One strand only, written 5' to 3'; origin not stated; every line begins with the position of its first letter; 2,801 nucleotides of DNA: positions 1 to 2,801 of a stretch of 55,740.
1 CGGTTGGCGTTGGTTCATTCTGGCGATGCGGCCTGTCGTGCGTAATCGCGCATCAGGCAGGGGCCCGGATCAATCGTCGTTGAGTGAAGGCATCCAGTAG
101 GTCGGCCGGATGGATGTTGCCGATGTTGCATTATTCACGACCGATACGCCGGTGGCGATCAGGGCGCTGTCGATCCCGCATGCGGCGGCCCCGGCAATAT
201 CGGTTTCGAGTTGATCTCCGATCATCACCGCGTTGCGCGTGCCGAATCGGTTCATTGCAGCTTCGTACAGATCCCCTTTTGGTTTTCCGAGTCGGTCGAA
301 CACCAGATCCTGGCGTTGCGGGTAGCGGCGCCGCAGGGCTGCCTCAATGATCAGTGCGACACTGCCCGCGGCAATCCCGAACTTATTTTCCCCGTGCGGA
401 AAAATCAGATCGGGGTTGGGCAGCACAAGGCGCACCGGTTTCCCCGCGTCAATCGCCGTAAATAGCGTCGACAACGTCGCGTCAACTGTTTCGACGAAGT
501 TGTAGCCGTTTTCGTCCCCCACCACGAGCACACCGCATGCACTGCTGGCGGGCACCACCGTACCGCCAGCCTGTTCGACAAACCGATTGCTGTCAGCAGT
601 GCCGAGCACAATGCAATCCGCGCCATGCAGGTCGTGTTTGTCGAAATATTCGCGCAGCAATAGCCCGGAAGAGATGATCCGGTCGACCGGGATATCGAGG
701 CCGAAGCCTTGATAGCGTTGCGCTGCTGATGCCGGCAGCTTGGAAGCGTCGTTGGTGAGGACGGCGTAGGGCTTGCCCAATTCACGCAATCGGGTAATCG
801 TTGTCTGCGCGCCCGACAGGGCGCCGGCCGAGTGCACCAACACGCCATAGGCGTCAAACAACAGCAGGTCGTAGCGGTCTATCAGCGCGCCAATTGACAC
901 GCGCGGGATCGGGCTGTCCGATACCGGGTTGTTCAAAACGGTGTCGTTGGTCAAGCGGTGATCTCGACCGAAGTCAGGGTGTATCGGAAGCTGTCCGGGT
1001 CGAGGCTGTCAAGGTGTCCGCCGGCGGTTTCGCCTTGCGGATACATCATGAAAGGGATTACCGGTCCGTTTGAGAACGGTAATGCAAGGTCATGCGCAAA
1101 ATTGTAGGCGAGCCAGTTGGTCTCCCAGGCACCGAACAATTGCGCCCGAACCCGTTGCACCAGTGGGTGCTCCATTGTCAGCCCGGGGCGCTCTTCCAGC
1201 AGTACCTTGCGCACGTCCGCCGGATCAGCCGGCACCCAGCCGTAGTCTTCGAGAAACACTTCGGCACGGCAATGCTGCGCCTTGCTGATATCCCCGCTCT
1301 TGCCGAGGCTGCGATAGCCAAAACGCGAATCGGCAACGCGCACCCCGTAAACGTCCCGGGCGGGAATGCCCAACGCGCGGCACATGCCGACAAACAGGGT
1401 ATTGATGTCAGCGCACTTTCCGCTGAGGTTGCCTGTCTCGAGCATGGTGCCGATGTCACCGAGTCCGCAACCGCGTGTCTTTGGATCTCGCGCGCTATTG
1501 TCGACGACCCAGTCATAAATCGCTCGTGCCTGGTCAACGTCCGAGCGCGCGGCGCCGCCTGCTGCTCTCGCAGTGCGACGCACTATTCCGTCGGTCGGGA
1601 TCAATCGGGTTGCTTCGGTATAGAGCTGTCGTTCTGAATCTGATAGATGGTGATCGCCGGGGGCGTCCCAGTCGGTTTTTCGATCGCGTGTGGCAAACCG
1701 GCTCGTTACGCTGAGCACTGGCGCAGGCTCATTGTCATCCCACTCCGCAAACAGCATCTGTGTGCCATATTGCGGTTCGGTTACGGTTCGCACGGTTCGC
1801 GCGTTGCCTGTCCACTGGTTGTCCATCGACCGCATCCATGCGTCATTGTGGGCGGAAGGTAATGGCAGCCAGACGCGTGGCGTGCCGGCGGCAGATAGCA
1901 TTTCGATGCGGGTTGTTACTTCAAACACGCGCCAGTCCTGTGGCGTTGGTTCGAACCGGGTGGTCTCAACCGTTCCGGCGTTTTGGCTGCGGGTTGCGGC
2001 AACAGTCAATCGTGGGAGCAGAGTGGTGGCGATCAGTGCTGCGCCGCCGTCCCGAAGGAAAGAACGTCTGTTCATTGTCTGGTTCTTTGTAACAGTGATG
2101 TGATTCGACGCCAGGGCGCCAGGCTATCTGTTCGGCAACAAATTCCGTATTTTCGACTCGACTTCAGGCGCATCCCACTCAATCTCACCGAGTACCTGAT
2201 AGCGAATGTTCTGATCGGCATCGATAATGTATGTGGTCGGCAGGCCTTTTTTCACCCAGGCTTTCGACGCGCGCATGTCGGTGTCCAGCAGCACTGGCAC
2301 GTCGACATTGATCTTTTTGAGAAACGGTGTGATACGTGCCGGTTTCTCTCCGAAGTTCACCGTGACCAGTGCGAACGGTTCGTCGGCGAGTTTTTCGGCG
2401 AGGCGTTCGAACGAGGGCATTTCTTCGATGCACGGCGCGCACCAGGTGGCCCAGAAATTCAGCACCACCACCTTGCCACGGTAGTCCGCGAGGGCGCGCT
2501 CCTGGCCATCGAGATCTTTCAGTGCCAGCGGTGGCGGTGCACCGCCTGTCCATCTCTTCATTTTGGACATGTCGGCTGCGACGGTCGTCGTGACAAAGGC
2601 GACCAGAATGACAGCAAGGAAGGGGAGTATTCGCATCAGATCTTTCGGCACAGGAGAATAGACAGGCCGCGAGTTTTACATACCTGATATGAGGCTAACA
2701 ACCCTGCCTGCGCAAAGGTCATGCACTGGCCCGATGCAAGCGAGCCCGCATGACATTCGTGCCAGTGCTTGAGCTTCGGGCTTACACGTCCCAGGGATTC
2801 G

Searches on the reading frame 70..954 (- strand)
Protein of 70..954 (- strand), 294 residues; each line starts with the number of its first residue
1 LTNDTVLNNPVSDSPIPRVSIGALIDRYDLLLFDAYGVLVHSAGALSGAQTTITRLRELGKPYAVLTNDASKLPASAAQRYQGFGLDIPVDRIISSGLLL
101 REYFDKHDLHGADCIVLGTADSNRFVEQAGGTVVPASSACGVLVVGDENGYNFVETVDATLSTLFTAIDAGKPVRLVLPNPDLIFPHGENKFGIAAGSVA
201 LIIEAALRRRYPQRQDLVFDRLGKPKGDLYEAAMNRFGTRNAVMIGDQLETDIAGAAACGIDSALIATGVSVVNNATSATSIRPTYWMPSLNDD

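Call 56: search_protein_families(library=pfam, proteins=[window:70-954:-])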
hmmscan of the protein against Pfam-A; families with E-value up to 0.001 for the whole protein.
window:70-954:- (294 aa): 4 families
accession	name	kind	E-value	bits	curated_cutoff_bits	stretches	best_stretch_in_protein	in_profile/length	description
PF13344.12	Hydrolase_6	-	1.5e-19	70.3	27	1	32-130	2-99/101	Haloacid dehalogenase-like hydrolase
PF13242.12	Hydrolase_like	-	5.9e-16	58.6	22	1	222-293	2-74/75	HAD-hyrolase-like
PF00702.32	Hydrolase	-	5.2e-11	43.7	26.4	1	219-260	149-191/191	haloacid dehalogenase-like hydrolase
PF13419.12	HAD_2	-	0.00019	22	23.8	0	223-265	134-177/178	Haloacid dehalogenase-like hydrolase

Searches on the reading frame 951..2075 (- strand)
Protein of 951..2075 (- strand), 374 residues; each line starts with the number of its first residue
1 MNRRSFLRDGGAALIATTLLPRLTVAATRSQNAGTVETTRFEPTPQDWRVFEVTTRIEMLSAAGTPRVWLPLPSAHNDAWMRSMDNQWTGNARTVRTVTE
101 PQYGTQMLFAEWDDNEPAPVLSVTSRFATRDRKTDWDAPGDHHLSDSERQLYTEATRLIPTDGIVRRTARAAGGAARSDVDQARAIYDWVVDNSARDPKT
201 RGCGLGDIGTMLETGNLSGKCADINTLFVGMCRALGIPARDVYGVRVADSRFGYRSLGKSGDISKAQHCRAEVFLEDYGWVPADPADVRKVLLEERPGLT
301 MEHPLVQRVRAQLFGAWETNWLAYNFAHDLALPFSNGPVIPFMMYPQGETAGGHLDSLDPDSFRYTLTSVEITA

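Call 56: search_protein_families(library=pfam, proteins=[window:951-2075:-])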
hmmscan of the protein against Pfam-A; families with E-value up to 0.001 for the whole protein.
window:951-2075:- (374 aa): 1 family
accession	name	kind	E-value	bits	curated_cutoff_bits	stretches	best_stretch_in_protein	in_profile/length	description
PF01841.26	Transglut_core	-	1.3e-22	80.6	23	1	172-285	7-108/108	Transglutaminase-like superfamily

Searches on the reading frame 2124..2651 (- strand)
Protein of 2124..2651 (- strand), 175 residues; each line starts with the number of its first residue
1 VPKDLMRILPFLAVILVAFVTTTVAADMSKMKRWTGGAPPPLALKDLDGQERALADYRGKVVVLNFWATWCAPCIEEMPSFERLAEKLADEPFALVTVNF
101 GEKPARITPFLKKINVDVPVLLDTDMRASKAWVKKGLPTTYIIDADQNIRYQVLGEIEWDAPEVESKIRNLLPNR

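Call 56: search_protein_families(library=pfam, proteins=[window:2124-2651:-])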
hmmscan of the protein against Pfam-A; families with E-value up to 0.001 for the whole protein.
window:2124-2651:- (175 aa): 4 families
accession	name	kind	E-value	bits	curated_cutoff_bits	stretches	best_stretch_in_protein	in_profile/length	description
PF00578.27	AhpC-TSA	-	4.8e-24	85.1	26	1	40-151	6-123/124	AhpC/TSA family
PF08534.16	Redoxin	-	6.4e-22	78.4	26.6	1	40-165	7-145/148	Redoxin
PF13905.12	Thioredoxin_8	-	1.7e-09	38.4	27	1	59-149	1-94/94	Thioredoxin-like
PF00085.26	Thioredoxin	-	5.7e-08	33.1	23.5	1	59-104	18-62/103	Thioredoxin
